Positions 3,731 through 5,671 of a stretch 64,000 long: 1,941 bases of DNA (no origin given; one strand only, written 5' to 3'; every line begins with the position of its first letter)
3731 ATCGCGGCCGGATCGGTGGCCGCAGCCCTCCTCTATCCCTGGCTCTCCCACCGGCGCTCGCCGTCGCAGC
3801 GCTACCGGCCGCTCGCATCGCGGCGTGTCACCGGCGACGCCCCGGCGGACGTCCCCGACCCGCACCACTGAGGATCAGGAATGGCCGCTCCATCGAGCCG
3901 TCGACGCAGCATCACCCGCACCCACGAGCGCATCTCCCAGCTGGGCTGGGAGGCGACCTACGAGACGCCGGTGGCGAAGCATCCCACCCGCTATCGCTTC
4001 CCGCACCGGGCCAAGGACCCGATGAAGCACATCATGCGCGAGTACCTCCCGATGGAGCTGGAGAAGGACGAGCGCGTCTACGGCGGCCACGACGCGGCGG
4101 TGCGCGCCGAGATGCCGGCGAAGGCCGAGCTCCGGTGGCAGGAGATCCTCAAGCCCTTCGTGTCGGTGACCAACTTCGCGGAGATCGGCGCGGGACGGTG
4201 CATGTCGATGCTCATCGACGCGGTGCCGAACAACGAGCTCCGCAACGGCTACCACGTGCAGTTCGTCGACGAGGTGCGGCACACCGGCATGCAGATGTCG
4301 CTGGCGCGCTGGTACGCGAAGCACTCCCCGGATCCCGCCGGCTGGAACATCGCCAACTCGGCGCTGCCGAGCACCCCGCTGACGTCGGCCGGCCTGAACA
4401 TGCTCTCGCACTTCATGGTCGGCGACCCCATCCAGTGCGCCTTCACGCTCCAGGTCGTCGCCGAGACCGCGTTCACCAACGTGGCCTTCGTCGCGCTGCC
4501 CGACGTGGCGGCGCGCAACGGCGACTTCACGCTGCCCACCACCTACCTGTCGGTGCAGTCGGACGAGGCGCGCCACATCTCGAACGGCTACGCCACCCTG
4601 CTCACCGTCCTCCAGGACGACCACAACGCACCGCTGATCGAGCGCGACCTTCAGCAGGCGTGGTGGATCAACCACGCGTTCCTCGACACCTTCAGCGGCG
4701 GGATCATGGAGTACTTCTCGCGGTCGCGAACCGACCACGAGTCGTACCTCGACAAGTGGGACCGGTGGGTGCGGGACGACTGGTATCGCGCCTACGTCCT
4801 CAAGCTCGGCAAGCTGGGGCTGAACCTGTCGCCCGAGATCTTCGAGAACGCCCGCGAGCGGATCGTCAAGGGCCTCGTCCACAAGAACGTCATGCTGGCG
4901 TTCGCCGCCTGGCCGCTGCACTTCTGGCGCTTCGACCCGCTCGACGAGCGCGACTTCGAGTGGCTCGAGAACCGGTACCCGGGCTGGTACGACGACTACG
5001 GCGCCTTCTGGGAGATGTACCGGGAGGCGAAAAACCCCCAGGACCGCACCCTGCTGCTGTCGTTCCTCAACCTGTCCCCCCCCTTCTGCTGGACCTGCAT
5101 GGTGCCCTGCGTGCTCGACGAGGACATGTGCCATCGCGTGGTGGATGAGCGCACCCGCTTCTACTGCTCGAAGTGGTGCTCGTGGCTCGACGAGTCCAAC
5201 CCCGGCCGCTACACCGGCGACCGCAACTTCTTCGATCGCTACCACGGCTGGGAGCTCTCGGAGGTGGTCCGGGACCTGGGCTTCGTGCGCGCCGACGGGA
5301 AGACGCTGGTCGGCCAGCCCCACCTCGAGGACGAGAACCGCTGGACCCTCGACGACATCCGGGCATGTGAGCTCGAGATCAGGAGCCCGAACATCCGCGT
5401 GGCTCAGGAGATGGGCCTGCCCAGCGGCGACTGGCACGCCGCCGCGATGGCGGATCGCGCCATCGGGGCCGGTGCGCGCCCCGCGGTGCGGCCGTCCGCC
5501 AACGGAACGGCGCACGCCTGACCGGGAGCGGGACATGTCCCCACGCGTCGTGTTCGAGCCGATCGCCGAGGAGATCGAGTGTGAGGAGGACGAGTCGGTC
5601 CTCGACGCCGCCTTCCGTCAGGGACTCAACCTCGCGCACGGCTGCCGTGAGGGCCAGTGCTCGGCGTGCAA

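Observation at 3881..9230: prmABCD-type soluble diiron monooxygenase operon translationally coupled to an Nramp metal importer, directly downstream of an mce uptake cluster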

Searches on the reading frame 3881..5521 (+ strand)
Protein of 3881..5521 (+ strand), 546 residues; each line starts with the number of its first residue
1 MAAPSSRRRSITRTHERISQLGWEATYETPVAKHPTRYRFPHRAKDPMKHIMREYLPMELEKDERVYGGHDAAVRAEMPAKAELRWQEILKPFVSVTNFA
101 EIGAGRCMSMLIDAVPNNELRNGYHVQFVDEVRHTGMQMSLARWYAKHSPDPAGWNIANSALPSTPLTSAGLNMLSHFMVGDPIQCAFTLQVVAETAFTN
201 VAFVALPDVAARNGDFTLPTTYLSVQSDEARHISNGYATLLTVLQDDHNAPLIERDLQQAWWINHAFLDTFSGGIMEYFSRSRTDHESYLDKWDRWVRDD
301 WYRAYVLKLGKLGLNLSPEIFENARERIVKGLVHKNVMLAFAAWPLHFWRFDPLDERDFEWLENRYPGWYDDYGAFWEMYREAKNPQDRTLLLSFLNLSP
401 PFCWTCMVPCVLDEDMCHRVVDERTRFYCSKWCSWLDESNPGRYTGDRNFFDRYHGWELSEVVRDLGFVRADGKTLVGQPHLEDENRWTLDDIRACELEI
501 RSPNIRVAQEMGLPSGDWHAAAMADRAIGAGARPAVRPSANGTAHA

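Call 10: search_protein_families(library=pfam, proteins=[window:3881-5521:+], max_evalue=0.01)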
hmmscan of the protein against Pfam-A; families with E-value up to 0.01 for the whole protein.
window:3881-5521:+ (546 aa): 1 family
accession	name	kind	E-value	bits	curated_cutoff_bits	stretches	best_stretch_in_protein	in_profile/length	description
PF02332.24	Phenol_Hydrox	-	9.3e-47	160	24.4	1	23-247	1-230/230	Methane/Phenol/Alkene Hydroxylase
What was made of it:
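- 3881..5521 (+): SDIMO hydroxylase alpha subunit, Group 5, Thm-sister clade (HEY2705927.1). PF02332 (call 10).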

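Call 11: find_homologous_proteins(query=window:3881-5521:+)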
Query window:3881-5521:+ (546 aa): 914 proteins with E <= 0.001 among 8000 candidates; the best 120 are listed.
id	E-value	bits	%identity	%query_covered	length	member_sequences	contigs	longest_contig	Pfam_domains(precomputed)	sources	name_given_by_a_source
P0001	0.0e+0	1129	84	100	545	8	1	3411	PF02332.25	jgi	jgi:propane monooxygenase large subunit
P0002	0.0e+0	1059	81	97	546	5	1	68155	PF02332.25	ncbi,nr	ncbi:MAG: propane 2-monooxygenase large subunit [Thermoleophilaceae bacterium]|nr:propane 2-monooxyg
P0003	0.0e+0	1012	78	95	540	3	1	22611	PF02332.25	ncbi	ncbi:MAG: hypothetical protein WAP37_02415 [Solirubrobacterales bacterium]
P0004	6.1e-298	1007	76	99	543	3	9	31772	PF02332.25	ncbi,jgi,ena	ncbi:MAG TPA: hypothetical protein VIL53_02045 [Solirubrobacterales bacterium]|jgi:propane monooxyge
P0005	4.4e-296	1001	79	94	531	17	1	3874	PF02332.25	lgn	-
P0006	9.2e-294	993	78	94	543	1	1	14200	PF02332.25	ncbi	ncbi:MAG: hypothetical protein WAP35_06895 [Solirubrobacterales bacterium]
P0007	1.5e-293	993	78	95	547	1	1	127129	PF02332.25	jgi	jgi:propane monooxygenase large subunit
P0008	6.7e-293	991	77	95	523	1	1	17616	PF02332.25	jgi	jgi:propane monooxygenase large subunit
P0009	2.0e-292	989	76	97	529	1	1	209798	PF02332.25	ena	-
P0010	2.5e-292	989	77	95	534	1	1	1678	PF02332.25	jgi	jgi:propane monooxygenase large subunit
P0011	6.2e-292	987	77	95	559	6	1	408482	PF02332.25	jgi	jgi:propane monooxygenase large subunit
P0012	1.0e-290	983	76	96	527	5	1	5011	PF02332.25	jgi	jgi:propane monooxygenase large subunit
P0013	3.7e-290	981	75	97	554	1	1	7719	PF02332.25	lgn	-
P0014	2.5e-288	975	75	97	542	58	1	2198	PF02332.25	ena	-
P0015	9.8e-288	973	74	97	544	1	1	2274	PF02332.25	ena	-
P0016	1.8e-287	973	76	96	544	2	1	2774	PF02332.25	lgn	-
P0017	1.9e-287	973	75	98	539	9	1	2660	PF02332.25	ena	-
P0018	9.6e-287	970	77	94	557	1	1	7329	PF02332.25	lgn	-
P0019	1.0e-286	970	76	94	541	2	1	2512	PF02332.25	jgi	jgi:propane 2-monooxygenase large subunit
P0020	1.9e-286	969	76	94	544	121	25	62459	PF02332.25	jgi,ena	jgi:propane monooxygenase large subunit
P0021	3.1e-286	969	75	97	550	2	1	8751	PF02332.25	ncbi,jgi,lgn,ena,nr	ncbi:MAG TPA: hypothetical protein VD931_03840 [Baekduia sp.]|nr:hypothetical protein [Baekduia sp.]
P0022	3.4e-286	968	74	97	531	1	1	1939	PF02332.25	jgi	jgi:propane monooxygenase large subunit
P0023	5.4e-286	968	76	95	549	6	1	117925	PF02332.25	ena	-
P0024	2.0e-285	966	75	97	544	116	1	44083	PF02332.25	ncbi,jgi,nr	ncbi:MAG TPA: hypothetical protein VG223_06385 [Solirubrobacteraceae bacterium]|jgi:propane monooxyg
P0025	2.2e-285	966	75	95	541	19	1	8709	PF02332.25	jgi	jgi:propane 2-monooxygenase large subunit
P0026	4.5e-285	965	72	99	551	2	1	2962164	PF02332.25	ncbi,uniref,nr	ncbi:methane monooxygenase [Paraconexibacter algicola]|uniref:propane 2-monooxygenase n=1 Tax=Paraco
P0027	5.7e-285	964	77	95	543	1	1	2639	PF02332.25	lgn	-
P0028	6.9e-285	964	76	95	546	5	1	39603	PF02332.25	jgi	jgi:hypothetical protein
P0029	5.9e-284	961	77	95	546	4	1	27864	PF02332.25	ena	-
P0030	2.2e-283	959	76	95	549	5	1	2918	PF02332.25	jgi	jgi:propane monooxygenase large subunit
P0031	2.4e-283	959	73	100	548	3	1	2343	PF02332.25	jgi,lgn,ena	-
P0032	5.4e-283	958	74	96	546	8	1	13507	PF02332.25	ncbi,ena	-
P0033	1.8e-282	956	74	94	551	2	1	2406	PF02332.25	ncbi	-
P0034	2.2e-282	956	75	95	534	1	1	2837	PF02332.25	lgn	-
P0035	3.9e-282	955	74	96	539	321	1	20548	PF02332.25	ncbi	ncbi:MAG TPA: hypothetical protein VGH45_05080 [Solirubrobacteraceae bacterium]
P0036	5.2e-282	955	72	99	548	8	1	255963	PF02332.25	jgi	jgi:propane 2-monooxygenase large subunit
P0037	8.2e-282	954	75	94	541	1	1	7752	PF02332.25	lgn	-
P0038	3.1e-281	952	73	97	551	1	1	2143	PF02332.25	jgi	-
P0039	3.7e-281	952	73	96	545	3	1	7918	PF02332.25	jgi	jgi:propane monooxygenase large subunit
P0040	6.2e-281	951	72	99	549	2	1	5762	PF02332.25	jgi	jgi:propane monooxygenase large subunit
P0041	8.2e-281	951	75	98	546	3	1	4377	PF02332.25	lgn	-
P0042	1.0e-280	950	75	95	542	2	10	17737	PF02332.25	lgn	-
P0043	1.4e-280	950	72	97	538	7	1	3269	PF02332.25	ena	-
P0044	1.6e-280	950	74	96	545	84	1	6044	PF02332.25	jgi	jgi:propane 2-monooxygenase large subunit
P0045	4.7e-280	948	73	95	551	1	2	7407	PF02332.25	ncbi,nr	ncbi:MAG: methane monooxygenase [Thermoleophilaceae bacterium]|nr:methane monooxygenase [Thermoleoph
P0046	9.4e-280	947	75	96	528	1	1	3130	PF02332.25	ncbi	ncbi:MAG: ferritin family protein, partial [Solirubrobacteraceae bacterium]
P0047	6.0e-279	944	73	96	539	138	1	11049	PF02332.25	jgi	jgi:propane monooxygenase large subunit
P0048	7.4e-279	944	73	95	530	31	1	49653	PF02332.25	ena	-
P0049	7.7e-279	944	75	92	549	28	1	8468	PF02332.25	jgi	jgi:propane monooxygenase large subunit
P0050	7.9e-279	944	72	97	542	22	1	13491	PF02332.25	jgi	jgi:propane 2-monooxygenase large subunit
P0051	3.8e-278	942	73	95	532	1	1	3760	PF02332.25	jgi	jgi:propane 2-monooxygenase large subunit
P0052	5.1e-278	941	74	94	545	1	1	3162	PF02332.25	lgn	-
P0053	1.1e-277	940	72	98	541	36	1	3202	PF02332.25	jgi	jgi:propane monooxygenase large subunit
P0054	2.5e-277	939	72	95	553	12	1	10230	PF02332.25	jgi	jgi:propane monooxygenase large subunit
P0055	6.8e-277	938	74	95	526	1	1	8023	PF02332.25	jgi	jgi:hypothetical protein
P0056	7.3e-277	938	74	97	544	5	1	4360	PF02332.25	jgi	jgi:propane 2-monooxygenase large subunit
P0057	4.1e-276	935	74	94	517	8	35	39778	PF02332.25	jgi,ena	jgi:propane monooxygenase large subunit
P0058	1.1e-275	934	71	95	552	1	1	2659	PF02332.25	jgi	jgi:hypothetical protein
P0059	1.7e-275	933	71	99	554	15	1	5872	PF02332.25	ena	-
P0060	1.1e-274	930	69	99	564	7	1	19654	PF02332.25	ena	-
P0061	1.9e-274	930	73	95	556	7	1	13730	PF02332.25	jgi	jgi:propane 2-monooxygenase large subunit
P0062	9.4e-274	927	73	95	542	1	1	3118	PF02332.25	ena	-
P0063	2.1e-273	926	74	95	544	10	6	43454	PF02332.25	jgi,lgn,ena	jgi:propane monooxygenase large subunit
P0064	2.3e-273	926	70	99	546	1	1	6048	PF02332.25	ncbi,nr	ncbi:MAG: hypothetical protein J2O48_08855 [Solirubrobacterales bacterium]|nr:hypothetical protein [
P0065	2.7e-273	926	73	98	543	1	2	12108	PF02332.25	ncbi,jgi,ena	jgi:propane monooxygenase large subunit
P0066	3.0e-273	926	72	98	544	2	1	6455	PF02332.25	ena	-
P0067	1.0e-272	924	72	98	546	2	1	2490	PF02332.25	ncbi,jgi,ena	jgi:propane monooxygenase large subunit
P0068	2.4e-272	923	73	95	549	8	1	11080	PF02332.25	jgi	jgi:propane monooxygenase large subunit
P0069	3.1e-272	922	72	98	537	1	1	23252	PF02332.25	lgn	-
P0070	1.5e-271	920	70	97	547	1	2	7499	PF02332.25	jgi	jgi:propane monooxygenase large subunit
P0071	3.7e-271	919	71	99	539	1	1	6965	PF02332.25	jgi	jgi:propane monooxygenase large subunit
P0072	5.5e-270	915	73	94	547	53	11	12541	PF02332.25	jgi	jgi:propane 2-monooxygenase large subunit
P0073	6.2e-270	915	73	94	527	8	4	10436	PF02332.25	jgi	jgi:propane 2-monooxygenase large subunit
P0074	9.2e-269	911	71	95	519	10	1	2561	PF02332.25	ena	-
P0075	6.3e-268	908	72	97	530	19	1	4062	PF02332.25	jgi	jgi:propane 2-monooxygenase large subunit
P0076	6.7e-265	898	69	97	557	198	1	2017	PF02332.25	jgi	jgi:propane monooxygenase large subunit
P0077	1.7e-261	887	67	100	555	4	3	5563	PF02332.25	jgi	-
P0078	2.2e-260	883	76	86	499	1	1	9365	PF02332.25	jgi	jgi:propane monooxygenase large subunit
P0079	1.0e-258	878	75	86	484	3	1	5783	PF02332.25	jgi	jgi:propane monooxygenase large subunit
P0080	5.3e-255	865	68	95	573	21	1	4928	PF02332.25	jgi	jgi:propane monooxygenase large subunit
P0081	2.7e-253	860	67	94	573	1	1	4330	PF02332.25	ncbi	-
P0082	1.5e-252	857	67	97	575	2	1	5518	PF02332.25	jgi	jgi:propane monooxygenase large subunit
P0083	4.5e-252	856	78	84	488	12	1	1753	PF02332.25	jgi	jgi:propane monooxygenase large subunit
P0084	6.2e-252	855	70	92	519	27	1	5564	PF02332.25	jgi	-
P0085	3.8e-249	846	67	95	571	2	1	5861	PF02332.25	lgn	-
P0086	2.1e-248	844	68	93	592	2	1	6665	PF02332.25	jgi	jgi:propane monooxygenase large subunit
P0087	1.2e-246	838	66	94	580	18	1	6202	PF02332.25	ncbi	-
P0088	3.2e-245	833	65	97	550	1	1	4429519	PF02332.25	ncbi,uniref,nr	ncbi:hypothetical protein [Conexibacter sp. SYSU D00693]|uniref:hypothetical protein n=1 Tax=Conexib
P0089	3.3e-243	826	66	95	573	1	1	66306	PF02332.25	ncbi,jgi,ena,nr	ncbi:MAG: methane monooxygenase [Pseudonocardia sp.]|nr:methane monooxygenase [Pseudonocardia sp.]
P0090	2.7e-242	823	63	98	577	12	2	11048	PF02332.25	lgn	-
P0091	1.9e-241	821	66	95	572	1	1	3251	PF02332.25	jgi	jgi:Methane/Phenol/Toluene Hydroxylase.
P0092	2.6e-241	820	63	99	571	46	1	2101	PF02332.25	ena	-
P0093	4.3e-241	820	62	99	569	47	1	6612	PF02332.25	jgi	-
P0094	1.3e-240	818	62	97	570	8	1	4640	PF02332.25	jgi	jgi:propane 2-monooxygenase large subunit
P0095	1.9e-240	817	75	82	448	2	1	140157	PF02332.25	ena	-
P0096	3.0e-240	817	63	96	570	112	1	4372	PF02332.25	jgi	jgi:propane monooxygenase large subunit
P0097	1.6e-238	811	61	98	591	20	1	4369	PF02332.25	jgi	jgi:propane monooxygenase large subunit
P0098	5.4e-234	796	61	97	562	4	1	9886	PF02332.25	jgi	jgi:propane monooxygenase large subunit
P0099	1.2e-232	792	68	87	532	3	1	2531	PF02332.25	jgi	jgi:propane monooxygenase large subunit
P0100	1.1e-228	778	77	75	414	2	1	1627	PF02332.25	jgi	jgi:hypothetical protein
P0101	1.7e-225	768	75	77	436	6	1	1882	PF02332.25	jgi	jgi:propane monooxygenase large subunit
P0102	1.5e-223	762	69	86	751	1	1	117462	PF00111.33,PF02332.25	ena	-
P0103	1.6e-222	758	57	95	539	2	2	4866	PF02332.25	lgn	-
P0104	9.8e-222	756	59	94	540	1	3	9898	PF02332.25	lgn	-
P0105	6.3e-220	750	58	95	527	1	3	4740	PF02332.25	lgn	-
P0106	1.2e-219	749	72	80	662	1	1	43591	PF00111.33,PF02332.25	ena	-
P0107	1.7e-219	748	60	98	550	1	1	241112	PF02332.25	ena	-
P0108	3.4e-214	731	78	70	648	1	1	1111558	PF02332.25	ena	-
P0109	2.0e-212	725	79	70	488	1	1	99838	PF02332.25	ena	-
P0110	3.3e-209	714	71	76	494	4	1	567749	PF02332.25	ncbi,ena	-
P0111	2.0e-204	698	78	67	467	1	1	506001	PF02332.25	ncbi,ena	-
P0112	7.7e-204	697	77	51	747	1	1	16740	PF02332.25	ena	-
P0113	5.6e-199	680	70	75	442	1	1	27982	PF02332.25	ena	-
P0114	6.2e-197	674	72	71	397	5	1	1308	PF02332.25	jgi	jgi:propane monooxygenase large subunit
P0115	1.1e-192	660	76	66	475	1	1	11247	PF02332.25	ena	-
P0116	2.2e-191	655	63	77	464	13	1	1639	PF02332.25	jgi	jgi:propane monooxygenase large subunit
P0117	1.8e-190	652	53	94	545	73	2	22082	PF02332.25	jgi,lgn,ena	jgi:propane 2-monooxygenase large subunit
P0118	2.0e-187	642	53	94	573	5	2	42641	PF02332.25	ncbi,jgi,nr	ncbi:MAG: Methane monooxygenase component alpha chain [Conexibacter sp.]|jgi:propane 2-monooxygenase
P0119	9.2e-186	637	83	59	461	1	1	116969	PF02332.25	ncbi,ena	-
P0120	5.0e-184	631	71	67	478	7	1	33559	PF02332.25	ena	-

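Call 12: search_solved_structures(query=window:3881-5521:+, max_evalue=0.001)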
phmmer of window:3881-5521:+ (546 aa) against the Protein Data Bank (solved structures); distinct sequences matched with E-value up to 0.001: 31.
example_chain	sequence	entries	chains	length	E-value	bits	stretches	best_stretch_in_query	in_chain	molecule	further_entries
1fyz_A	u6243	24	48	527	1.1e-84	288.1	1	13-503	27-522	METHANE MONOOXYGENASE COMPONENT A, ALPHA CHAIN | Methane monooxygenase component A alpha chain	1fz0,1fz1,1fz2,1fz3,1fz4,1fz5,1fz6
1mmo_D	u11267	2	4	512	4.2e-84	286.2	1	13-503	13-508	METHANE MONOOXYGENASE HYDROLASE (ALPHA CHAIN) | METHANE MONOOXYGENASE HYDROXYLASE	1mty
4gam_A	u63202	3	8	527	4.3e-84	286.2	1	13-503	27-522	Methane monooxygenase component A alpha chain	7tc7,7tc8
1mhy_D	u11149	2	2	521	1.4e-77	264.7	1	14-496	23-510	METHANE MONOOXYGENASE HYDROXYLASE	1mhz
6d7k_A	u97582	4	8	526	1.7e-77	264.4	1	15-496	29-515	Methane monooxygenase hydroxylase, MmoX1 | Methane monooxygenase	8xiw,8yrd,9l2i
6vk4_A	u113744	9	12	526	2.5e-77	263.9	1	15-496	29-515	Methane monooxygenase component A alpha chain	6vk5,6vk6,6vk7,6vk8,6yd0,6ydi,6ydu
7m8q_A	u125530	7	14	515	2.7e-77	263.8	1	14-496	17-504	Methane monooxygenase component A alpha chain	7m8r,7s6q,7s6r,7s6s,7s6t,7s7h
3ri7_A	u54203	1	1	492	7.7e-22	80.7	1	46-460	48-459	Toluene-4-monooxygenase system protein A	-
5tds_A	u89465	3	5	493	8.3e-22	80.5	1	46-460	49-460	Toluene-4-monooxygenase system protein A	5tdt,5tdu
4p1b_A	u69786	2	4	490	8.7e-22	80.5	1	46-460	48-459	Toluene-4-monooxygenase system protein A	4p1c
3rmk_A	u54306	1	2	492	8.8e-22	80.5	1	46-460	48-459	Toluene-4-monooxygenase system protein A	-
3dhg_A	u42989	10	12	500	9.2e-22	80.4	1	46-460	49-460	toluene 4-monooxygenase hydroxylase alpha subunit | Toluene-4-monooxygenase system protein A | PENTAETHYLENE GLYCOL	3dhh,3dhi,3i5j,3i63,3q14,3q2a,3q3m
2inc_A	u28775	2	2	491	2.5e-21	79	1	45-459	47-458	Toluene, o-xylene monooxygenase oxygenase subunit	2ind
1t0q_A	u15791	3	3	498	2.6e-21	78.9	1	45-459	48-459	toluene, o-xylene monooxygenase oxygenase subunit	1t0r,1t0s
5tdv_A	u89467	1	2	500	4.3e-21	78.2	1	46-464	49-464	Toluene-4-monooxygenase system protein A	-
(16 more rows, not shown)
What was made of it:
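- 3881..5521 (+): Best solved relative is MmoX, 1e-84 (call 12).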

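Call 13: find_related_loci(query=window:3881-5521:+, collection=genome_contigs, flank=10000)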
Query window:3881-5521:+ (546 aa) in genome_contigs; peptide patterns used: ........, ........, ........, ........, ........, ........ (x = any residue, [..] = any of these).
179 stretches matched a pattern; 169 encode a relative of the query (tblastn E <= 1e-3); the best 80 are kept; 80 distinct loci.
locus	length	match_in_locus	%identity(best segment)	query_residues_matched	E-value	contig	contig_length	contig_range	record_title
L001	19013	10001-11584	81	5-533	0e+0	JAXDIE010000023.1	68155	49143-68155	MAG: Thermoleophilaceae bacterium isolate BP_540 scaffold_4859492, whole genome shotgun sequence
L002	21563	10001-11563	78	3-522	0e+0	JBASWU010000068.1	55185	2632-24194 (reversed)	MAG: Solirubrobacterales bacterium isolate MFD03231_ilm_asm_bin24 k127_96642, whole genome shotgun sequence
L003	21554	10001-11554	79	1-518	0e+0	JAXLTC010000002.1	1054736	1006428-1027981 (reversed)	MAG: Solirubrobacteraceae bacterium isolate STL-ACT51 C1.32.fa-2, whole genome shotgun sequence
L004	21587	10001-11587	77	3-531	0e+0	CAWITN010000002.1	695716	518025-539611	MAG: uncultured Solirubrobacterales bacterium isolate MFD09671.bin.1.35 genome assembly, contig: contig_19537, whole gen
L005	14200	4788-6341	77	3-519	0e+0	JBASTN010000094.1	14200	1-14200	MAG: Solirubrobacterales bacterium isolate MFD03232_ilm_asm_bin24 k127_152532, whole genome shotgun sequence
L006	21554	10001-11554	77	5-522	0e+0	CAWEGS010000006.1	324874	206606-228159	MAG: uncultured Solirubrobacteraceae bacterium isolate MFD01213.bin.3.367 genome assembly, contig: contig_42556, whole g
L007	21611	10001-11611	74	5-542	0e+0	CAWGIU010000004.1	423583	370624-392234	MAG: uncultured Actinomycetes bacterium isolate MFD09603.bin.2.72 genome assembly, contig: contig_28285, whole genome sh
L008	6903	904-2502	75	3-535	0e+0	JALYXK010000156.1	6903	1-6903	MAG: Actinomycetota bacterium isolate KAP bin11 SD1490-92_k127_1969957, whole genome shotgun sequence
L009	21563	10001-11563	77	1-520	0e+0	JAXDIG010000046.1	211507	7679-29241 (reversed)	MAG: Thermoleophilaceae bacterium isolate BP_542 scaffold_1066171, whole genome shotgun sequence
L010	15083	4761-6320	76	5-524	0e+0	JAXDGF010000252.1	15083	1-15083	MAG: Solirubrobacteraceae bacterium isolate BP_495 scaffold_6950768, whole genome shotgun sequence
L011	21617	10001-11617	75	1-534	0e+0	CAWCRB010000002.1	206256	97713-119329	MAG: uncultured Solirubrobacterales bacterium isolate MFD01213.bin.2.149 genome assembly, contig: contig_12731, whole ge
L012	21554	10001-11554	76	5-522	0e+0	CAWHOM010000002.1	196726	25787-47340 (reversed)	MAG: uncultured Solirubrobacteraceae bacterium isolate MFD01213.bin.2.191 genome assembly, contig: contig_11956, whole g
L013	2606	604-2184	74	2-528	0e+0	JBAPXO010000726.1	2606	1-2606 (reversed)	MAG: Solirubrobacteraceae bacterium isolate MFD00132_ilm_asm_bin12 k127_67837, whole genome shotgun sequence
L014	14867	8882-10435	76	1-517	0e+0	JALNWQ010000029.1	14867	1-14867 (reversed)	MAG: Solirubrobacteraceae bacterium isolate SO_2016_LW2 bin 26 scaffold08007_LW138R_2016, whole genome shotgun sequence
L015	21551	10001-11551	76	2-518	0e+0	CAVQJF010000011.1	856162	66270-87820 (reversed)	MAG: uncultured Solirubrobacteraceae bacterium isolate MFD10064.bin.1.1 genome assembly, contig: contig_2371, whole geno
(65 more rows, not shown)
